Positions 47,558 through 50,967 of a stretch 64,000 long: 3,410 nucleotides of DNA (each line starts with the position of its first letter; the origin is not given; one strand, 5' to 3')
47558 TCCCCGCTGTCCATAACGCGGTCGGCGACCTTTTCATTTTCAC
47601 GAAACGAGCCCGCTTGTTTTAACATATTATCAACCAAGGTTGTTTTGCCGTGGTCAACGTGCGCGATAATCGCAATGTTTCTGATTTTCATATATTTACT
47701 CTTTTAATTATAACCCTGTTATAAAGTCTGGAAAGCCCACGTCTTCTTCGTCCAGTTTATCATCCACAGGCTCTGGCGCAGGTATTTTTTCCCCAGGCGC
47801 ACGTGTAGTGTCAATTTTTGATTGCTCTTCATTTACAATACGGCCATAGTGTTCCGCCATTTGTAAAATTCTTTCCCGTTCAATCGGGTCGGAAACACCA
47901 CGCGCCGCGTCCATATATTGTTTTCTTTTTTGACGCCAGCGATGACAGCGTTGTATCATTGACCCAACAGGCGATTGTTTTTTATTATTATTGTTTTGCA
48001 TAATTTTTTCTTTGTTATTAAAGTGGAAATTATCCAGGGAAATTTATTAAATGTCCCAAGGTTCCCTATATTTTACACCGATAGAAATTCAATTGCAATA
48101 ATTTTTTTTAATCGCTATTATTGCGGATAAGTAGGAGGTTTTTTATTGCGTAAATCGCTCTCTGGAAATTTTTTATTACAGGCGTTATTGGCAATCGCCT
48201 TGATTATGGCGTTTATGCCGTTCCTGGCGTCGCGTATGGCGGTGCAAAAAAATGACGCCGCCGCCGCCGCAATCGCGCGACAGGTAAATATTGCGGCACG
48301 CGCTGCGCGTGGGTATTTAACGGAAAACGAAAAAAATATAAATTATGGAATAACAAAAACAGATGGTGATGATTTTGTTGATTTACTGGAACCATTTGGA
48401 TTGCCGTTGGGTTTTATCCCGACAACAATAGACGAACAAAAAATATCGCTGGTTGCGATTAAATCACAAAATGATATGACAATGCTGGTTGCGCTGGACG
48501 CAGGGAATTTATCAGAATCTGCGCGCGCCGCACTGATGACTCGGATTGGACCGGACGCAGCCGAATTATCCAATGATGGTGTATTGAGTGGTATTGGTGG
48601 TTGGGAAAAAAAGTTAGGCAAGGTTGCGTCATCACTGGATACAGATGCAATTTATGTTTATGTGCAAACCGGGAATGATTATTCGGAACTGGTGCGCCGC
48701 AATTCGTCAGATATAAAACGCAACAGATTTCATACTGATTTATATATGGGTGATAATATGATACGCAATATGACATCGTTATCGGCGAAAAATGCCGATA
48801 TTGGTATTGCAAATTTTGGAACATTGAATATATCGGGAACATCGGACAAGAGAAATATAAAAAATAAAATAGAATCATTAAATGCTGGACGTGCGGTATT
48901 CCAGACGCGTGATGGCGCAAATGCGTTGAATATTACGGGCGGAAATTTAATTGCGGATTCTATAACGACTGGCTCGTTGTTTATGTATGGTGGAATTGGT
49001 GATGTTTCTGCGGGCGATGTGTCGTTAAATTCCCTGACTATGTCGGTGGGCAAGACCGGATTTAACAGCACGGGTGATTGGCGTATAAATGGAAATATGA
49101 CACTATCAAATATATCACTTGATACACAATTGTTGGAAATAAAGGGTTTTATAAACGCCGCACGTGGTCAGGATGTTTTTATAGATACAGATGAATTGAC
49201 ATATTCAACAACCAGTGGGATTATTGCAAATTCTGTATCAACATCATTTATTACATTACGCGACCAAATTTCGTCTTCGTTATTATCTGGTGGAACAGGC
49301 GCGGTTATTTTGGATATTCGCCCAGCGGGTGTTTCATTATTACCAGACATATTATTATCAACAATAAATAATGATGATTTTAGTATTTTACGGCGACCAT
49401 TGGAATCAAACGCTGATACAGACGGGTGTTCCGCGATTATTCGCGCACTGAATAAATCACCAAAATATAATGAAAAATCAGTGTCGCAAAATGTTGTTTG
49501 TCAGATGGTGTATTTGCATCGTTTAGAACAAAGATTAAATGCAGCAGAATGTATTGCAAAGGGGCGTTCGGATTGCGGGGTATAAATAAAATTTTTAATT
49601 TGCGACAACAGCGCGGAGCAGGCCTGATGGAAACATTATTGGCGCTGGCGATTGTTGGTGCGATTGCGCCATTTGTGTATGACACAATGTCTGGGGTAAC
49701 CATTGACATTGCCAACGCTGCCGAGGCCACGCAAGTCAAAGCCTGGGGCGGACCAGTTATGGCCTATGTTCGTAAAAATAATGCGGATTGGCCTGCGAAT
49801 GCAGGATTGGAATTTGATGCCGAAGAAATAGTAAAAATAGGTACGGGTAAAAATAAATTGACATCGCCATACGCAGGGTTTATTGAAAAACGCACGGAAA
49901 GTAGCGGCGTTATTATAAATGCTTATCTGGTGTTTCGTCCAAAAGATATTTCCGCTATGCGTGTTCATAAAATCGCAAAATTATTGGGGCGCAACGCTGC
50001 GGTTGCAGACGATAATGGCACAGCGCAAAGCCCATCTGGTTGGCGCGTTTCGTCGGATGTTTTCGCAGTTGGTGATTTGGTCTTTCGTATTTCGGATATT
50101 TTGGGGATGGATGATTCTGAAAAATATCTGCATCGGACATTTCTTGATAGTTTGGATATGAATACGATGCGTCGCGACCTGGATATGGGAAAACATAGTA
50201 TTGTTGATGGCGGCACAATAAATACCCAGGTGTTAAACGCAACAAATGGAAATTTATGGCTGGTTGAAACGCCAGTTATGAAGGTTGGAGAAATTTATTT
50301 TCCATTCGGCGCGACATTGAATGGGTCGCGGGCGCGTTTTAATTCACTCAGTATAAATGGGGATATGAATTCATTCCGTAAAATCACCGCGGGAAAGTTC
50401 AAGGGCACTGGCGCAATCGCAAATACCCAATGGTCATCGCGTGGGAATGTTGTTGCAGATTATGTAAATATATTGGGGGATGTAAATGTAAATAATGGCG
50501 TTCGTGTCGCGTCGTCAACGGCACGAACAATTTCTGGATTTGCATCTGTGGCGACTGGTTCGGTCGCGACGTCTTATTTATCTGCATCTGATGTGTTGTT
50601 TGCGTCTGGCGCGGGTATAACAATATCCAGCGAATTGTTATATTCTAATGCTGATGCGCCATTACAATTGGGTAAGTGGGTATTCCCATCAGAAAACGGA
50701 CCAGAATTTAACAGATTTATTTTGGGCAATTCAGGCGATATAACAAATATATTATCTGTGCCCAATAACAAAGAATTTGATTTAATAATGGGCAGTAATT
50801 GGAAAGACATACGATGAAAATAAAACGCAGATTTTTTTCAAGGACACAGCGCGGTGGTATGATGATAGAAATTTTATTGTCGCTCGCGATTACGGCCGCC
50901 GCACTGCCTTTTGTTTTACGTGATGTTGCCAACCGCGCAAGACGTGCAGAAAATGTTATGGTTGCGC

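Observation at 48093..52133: Operon of three tandem, paralogous giant prepilin-like proteins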

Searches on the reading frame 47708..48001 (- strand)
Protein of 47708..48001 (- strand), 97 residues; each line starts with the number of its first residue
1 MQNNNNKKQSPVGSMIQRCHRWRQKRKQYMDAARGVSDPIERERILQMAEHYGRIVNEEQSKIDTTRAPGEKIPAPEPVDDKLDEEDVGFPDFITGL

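Call 45: search_protein_families(library=pfam, proteins=[window:47708-48001:-], max_evalue=1)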
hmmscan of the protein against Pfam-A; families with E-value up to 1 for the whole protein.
window:47708-48001:- (97 aa): 2 families
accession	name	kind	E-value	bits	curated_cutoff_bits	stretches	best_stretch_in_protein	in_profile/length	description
PF13763.11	DUF4167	-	0.00052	20.7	25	1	33-61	49-77/78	Domain of unknown function (DUF4167)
PF19908.4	DUF6381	-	0.04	14.1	26.6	1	17-51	9-43/62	Family of unknown function (DUF6381)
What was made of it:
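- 47708..48001 (-): P0: 97-aa conserved small protein, divergently oriented, weak DUF4167-like. Always next to the trio in Rs-D84; functional link uncertain. Pfam DUF4167 E 5e-4, below threshold (call 45).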

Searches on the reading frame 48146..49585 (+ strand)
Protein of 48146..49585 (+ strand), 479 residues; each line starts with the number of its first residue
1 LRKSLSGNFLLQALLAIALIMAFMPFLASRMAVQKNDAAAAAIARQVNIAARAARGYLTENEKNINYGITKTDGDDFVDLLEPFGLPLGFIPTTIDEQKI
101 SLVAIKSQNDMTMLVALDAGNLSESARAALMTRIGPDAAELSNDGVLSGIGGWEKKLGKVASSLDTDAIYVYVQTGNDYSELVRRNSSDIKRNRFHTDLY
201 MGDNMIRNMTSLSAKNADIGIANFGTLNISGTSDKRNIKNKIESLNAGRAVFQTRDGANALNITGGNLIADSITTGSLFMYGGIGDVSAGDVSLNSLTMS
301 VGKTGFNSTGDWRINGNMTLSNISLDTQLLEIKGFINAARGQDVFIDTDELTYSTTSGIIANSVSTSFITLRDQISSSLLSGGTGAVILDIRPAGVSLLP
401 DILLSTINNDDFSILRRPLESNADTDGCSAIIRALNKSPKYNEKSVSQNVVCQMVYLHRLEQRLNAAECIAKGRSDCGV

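Call 3: search_protein_families(library=pfam, proteins=[window:48146-49585:+], max_evalue=10)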
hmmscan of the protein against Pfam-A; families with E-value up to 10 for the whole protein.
window:48146-49585:+ (479 aa): 0 families
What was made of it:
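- On Type IV pilin-like proteins (class III signal; Pfam N_methyl PF07963): P1 and P3 have no hit (call 3).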

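Call 4: search_protein_families(library=ncbifam, proteins=[window:48146-49585:+], max_evalue=10)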
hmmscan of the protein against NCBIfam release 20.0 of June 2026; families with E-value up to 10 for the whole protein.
window:48146-49585:+ (479 aa): 1 family
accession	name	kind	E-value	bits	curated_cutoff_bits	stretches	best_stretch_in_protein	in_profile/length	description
NF041620.1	MXAN_5187_fam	hypoth_equivalog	0.68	9.6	200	1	9-55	4-53/601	MXAN_5187 family protein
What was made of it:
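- Closest known: Tad/Flp pseudopilins TadE/TadF/TadG of Alphaproteobacteria. Different: No Pfam or NCBIfam hit to TadE or Tad families (calls 3, 4).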

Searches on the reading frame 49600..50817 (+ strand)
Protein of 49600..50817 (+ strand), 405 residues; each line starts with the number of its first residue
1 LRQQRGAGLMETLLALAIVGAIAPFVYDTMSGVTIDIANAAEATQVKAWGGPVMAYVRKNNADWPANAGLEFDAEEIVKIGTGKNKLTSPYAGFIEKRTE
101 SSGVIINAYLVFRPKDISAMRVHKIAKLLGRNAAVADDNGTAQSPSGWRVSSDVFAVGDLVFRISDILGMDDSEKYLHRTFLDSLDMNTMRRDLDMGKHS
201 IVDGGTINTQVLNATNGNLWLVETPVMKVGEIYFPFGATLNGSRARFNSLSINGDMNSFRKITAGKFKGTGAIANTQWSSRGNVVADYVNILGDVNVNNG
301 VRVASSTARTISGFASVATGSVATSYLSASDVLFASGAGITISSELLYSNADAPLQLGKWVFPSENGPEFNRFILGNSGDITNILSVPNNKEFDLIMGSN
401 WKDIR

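Call 3: search_protein_families(library=pfam, proteins=[window:49600-50817:+], max_evalue=10)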
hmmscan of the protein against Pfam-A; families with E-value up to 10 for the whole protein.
window:49600-50817:+ (405 aa): 1 family
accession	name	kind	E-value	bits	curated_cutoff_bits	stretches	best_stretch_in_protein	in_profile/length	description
PF07963.17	N_methyl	-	0.14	12.2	21.2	1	1-22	1-22/27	Prokaryotic N-terminal methylation motif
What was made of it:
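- P1-P3 themselves fall below the Pfam thresholds for N_methyl and Shufflon_N (call 3).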

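Call 4: search_protein_families(library=ncbifam, proteins=[window:49600-50817:+], max_evalue=10)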
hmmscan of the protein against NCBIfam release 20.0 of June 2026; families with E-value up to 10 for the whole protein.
window:49600-50817:+ (405 aa): 1 family
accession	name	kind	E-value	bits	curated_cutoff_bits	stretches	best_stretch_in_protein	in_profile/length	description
NF010700.0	PRK14100.1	equivalog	0.011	15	332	1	283-327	156-200/237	2-phosphosulfolactate phosphatase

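Call 31: search_dna_similar(query=window:49600-50817:+, collection=plasmids, mode=protein, max_evalue=1, max_rows=15)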
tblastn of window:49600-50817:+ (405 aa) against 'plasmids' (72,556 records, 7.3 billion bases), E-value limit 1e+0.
Records with a match: 10; places in all: 10; records where one place covers at least 80% of the query: 0.
Best place of each record, by identity: <60% 10.
By first word of the organism name: Pseudomonas 10.
By predicted mobility (MOB-suite, as given by PLSDB): conjugative 5; non-mobilizable 5.
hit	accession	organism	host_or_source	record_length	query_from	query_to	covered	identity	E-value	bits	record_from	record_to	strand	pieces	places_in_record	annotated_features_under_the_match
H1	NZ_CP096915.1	Pseudomonas aeruginosa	Homo sapiens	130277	115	215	25%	27.8%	6e-1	40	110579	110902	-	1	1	pilV: shufflon system plasmid conjugative transfer pilus tip adhesin PilV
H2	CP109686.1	Pseudomonas aeruginosa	whole organism,Sink Drain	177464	115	215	25%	27.8%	6e-1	40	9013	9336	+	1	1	shufflon system plasmid conjugative transfer pilus tip adhesin PilV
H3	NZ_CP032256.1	Pseudomonas aeruginosa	-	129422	115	215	25%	27.8%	6e-1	40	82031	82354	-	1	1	pilV: shufflon system plasmid conjugative transfer pilus tip adhesin PilV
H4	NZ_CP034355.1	Pseudomonas aeruginosa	Homo sapiens,urine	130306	115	215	25%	27.8%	6e-1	40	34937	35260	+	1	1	pilV: shufflon system plasmid conjugative transfer pilus tip adhesin PilV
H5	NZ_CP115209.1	Pseudomonas aeruginosa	Homo sapiens,culture samples from human ...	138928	115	215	25%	27.8%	6e-1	40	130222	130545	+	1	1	pilV: shufflon system plasmid conjugative transfer pilus tip adhesin PilV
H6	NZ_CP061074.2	Pseudomonas aeruginosa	Homo sapiens,urine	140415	115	215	25%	27.8%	6e-1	40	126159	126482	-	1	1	pilV: shufflon system plasmid conjugative transfer pilus tip adhesin PilV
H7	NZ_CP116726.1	Pseudomonas aeruginosa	Homo sapiens,urine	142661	115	215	25%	27.8%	6e-1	40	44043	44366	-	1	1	pilV: shufflon system plasmid conjugative transfer pilus tip adhesin PilV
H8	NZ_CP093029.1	Pseudomonas aeruginosa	Intubated patient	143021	115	215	25%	27.8%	6e-1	40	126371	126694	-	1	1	pilV: shufflon system plasmid conjugative transfer pilus tip adhesin PilV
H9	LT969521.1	Pseudomonas aeruginosa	-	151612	115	215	25%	27.8%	6e-1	40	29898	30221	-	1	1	hypothetical protein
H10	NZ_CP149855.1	Pseudomonas aeruginosa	Homo sapiens,urine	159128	115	215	25%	27.8%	6e-1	40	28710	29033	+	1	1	pilV: shufflon system plasmid conjugative transfer pilus tip adhesin PilV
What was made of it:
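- On PilV / Shufflon_N (PF04917): The only plasmid tblastn hits are PilV (call 31).
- (a) tblastn of P2 against 72,556 plasmids returns only PilV genes (call 31).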

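Call 33: get_annotated_region(hit=H1, flank=9000)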
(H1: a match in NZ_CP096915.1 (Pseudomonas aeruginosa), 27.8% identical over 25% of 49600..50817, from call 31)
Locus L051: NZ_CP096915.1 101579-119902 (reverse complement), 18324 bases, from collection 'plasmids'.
description: Pseudomonas aeruginosa strain NY7610 plasmid pNY7610-NR, complete sequence
organism: Pseudomonas aeruginosa (NCBI taxid 287)
taxonomy: Bacteria; Pseudomonadota; Gammaproteobacteria; Pseudomonadales; Pseudomonadaceae; Pseudomonas; Pseudomonas aeruginosa
host: -; source: Homo sapiens; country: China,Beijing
typing (MOB-suite, as given by PLSDB): conjugative; relaxase MOBQ; mating-pair formation MPF_I
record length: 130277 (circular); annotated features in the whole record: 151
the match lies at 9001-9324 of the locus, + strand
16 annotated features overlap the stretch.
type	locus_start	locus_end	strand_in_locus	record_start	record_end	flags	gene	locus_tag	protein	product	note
CDS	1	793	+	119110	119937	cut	-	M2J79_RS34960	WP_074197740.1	toxin co-regulated pilus biosynthesis Q family protein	-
CDS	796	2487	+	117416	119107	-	-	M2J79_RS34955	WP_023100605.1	PilN family type IVB pilus formation outer membrane protein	GO:0009297 - pilus assembly [Evidence IEA]; GO:0009306 - protein secretion [Evidence IEA]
CDS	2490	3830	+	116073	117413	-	pilO2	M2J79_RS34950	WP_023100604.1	type 4b pilus protein PilO2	-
CDS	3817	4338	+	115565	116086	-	pilP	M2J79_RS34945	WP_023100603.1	type IV pilus biogenesis protein PilP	GO:0009297 - pilus assembly [Evidence IEA]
CDS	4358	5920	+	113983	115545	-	-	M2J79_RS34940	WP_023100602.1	ATPase, T2SS/T4P/T4SS family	-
CDS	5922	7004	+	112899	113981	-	-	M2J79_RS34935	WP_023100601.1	type II secretion system F family protein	-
CDS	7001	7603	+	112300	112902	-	-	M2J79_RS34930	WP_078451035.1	type 4 pilus major pilin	-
CDS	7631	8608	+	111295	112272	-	-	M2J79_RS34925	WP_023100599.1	ATPase, T2SS/T4P/T4SS family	-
CDS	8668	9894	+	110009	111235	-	pilV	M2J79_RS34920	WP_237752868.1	shufflon system plasmid conjugative transfer pilus tip adhesin PilV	-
CDS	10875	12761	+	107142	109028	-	-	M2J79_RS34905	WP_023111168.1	acyltransferase family protein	-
CDS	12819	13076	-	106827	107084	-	-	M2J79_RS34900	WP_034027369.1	helix-turn-helix transcriptional regulator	-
CDS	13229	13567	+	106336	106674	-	-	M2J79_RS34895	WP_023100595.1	hypothetical protein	-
CDS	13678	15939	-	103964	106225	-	-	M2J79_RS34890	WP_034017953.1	DotA/TraY family protein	-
CDS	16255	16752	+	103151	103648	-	-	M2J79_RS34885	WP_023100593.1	hypothetical protein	-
CDS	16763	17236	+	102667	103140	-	-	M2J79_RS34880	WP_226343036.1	hypothetical protein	-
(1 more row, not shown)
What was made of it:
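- On PilV / Shufflon_N (PF04917): Compare the Pseudomonas plasmid operon (call 33).
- The closest named relatives are plasmid- or ICE-borne PilV proteins (calls 31, 33).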
